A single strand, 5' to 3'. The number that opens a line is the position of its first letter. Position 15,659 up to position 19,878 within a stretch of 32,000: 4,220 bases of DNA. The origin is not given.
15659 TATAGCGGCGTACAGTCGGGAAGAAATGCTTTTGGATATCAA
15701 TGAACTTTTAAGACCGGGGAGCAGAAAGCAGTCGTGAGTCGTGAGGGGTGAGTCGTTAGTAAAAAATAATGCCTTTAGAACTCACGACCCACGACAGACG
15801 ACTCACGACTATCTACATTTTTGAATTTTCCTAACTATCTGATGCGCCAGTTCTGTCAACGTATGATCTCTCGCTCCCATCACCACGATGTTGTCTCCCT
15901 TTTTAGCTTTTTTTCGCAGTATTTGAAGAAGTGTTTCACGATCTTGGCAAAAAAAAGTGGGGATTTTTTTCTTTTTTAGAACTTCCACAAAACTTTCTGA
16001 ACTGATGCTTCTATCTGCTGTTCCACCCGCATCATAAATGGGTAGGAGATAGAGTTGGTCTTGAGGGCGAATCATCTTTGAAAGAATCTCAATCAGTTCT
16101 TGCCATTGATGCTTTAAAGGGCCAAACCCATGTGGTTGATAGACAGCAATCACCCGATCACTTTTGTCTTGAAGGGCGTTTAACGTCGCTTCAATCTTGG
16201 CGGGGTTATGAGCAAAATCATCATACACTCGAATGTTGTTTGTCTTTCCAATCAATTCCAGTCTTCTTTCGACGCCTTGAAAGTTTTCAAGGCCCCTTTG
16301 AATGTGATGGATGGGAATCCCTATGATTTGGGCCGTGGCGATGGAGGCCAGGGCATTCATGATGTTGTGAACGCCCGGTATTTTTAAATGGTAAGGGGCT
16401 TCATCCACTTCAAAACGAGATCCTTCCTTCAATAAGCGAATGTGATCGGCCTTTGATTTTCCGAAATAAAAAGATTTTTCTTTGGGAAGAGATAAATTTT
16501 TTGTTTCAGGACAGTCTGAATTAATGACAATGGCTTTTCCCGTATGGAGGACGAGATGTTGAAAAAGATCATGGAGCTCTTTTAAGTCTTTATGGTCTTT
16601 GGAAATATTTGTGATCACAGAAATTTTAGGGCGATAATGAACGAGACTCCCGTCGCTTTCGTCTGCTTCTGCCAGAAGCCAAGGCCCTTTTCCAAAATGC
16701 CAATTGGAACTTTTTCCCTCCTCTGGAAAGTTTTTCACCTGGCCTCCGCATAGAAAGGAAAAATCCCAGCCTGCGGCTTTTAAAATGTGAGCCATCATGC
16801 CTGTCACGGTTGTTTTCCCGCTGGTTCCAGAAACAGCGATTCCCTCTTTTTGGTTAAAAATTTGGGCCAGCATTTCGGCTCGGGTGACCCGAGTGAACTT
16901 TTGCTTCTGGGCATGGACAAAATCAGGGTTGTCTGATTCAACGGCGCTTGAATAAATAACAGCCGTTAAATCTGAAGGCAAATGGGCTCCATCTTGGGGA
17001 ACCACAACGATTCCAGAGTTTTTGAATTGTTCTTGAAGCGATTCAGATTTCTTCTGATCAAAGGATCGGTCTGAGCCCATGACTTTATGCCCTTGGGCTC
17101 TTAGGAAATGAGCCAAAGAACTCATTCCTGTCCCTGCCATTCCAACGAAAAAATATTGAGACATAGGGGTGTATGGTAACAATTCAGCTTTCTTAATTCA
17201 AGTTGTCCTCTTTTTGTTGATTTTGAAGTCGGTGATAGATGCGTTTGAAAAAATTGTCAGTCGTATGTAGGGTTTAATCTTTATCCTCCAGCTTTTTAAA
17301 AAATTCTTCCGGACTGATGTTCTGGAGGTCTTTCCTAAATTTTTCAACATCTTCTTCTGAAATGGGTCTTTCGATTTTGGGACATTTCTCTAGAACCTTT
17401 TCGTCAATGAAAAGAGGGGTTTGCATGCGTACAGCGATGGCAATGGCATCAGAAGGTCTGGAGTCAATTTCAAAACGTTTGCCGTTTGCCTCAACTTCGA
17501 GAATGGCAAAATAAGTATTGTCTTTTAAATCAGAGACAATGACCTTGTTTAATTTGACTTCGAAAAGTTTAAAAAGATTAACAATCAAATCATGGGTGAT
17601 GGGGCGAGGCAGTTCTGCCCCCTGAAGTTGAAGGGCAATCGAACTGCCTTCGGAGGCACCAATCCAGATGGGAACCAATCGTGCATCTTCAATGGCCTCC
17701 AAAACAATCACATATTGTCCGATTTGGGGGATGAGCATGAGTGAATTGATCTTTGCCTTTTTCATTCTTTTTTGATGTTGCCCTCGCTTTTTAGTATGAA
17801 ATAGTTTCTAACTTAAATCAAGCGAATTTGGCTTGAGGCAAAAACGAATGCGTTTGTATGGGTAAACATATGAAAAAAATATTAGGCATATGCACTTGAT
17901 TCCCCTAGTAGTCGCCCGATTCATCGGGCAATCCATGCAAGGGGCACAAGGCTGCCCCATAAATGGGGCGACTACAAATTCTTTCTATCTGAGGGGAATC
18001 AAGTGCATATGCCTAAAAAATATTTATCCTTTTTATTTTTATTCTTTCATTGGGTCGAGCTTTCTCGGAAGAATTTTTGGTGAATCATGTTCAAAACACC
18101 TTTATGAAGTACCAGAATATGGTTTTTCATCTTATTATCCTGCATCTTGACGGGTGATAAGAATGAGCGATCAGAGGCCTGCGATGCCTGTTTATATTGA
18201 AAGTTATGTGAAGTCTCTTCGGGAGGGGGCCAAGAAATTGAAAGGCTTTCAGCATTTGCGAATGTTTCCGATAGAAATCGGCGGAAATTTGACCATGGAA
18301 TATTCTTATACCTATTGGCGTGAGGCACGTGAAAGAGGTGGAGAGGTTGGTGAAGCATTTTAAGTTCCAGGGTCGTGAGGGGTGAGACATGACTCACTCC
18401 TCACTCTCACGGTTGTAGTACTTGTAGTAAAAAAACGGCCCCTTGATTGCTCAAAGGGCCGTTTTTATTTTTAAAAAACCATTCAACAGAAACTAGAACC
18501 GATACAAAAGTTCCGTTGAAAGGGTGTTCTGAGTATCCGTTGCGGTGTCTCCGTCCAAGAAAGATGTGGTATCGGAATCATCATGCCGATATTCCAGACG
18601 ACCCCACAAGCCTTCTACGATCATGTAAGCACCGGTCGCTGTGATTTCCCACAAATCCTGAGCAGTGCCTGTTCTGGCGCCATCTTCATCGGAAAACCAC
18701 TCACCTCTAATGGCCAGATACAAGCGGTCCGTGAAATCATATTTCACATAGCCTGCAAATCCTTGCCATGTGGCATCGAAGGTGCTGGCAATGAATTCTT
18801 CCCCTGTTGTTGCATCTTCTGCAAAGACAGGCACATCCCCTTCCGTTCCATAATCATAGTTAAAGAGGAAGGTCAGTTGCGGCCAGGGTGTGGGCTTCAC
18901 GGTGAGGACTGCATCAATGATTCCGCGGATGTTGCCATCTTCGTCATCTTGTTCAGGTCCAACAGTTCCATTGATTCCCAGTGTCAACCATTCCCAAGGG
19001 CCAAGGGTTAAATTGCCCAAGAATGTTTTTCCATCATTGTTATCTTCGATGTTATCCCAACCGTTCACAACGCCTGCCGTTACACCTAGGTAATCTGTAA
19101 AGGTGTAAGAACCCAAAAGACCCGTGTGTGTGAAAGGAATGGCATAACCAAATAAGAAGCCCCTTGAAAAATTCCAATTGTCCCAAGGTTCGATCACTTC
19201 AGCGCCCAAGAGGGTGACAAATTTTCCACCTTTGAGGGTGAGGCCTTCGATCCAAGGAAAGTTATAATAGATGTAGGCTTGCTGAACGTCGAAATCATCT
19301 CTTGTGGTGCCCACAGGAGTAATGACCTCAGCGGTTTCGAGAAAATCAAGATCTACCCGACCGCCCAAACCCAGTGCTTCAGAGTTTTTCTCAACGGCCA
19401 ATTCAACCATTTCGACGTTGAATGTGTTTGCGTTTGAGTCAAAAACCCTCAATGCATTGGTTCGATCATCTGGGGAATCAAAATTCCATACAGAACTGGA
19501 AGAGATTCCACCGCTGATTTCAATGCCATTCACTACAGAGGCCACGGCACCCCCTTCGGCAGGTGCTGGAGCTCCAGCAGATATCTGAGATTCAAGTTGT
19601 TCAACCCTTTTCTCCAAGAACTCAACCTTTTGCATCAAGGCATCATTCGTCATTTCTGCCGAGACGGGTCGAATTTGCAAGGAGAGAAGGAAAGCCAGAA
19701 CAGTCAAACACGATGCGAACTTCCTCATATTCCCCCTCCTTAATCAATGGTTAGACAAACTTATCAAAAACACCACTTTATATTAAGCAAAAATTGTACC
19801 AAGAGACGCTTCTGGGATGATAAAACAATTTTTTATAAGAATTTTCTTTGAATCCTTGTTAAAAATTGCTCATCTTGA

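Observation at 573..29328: Intergenic hairpins with arms made of 7-8 nt tandem arrays, each unit carrying a stop codon: conserved architecture, variable sequence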

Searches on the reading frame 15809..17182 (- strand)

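Call 7: search_protein_families(library=pfam, proteins=[window:15809-17182:-])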
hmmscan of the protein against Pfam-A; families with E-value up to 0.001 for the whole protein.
window:15809-17182:- (457 aa): 3 families
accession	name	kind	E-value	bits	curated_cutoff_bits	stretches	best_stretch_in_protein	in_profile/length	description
PF02875.26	Mur_ligase_C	-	1.7e-18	68.1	28.4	1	306-438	1-127/127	Mur ligase, glutamate ligase domain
PF01225.30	Mur_ligase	-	1.2e-16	61.3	21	1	12-112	4-94/95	Mur ligase family, catalytic domain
PF08245.18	Mur_ligase_M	-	8.7e-16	58.9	24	1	117-284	1-200/200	Mur ligase middle domain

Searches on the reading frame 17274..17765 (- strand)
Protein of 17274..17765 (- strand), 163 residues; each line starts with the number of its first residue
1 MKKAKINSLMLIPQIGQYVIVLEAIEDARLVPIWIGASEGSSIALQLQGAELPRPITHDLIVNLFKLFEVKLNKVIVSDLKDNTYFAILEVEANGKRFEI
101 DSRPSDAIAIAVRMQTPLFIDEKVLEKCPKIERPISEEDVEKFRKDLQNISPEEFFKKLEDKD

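Call 9: search_protein_families(library=pfam, proteins=[window:17274-17765:-])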
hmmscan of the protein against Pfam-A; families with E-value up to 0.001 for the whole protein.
window:17274-17765:- (163 aa): 1 family
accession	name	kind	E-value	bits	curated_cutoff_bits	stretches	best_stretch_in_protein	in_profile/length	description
PF02577.19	BFN_dom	-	6.5e-36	123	27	1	20-128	1-107/112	Bifunctional nuclease domain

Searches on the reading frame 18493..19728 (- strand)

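Call 7: search_protein_families(library=pfam, proteins=[window:18493-19728:-])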
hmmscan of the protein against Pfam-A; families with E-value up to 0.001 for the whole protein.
window:18493-19728:- (411 aa): 2 families
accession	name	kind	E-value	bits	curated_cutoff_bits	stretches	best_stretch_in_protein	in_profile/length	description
PF07642.17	BBP2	-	3.6e-78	263.6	26.2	1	69-411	2-339/339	Putative beta-barrel porin-2, OmpL-like. bbp2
PF02530.20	Porin_2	-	7.3e-05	22.8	22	1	251-402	213-347/357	Porin subfamily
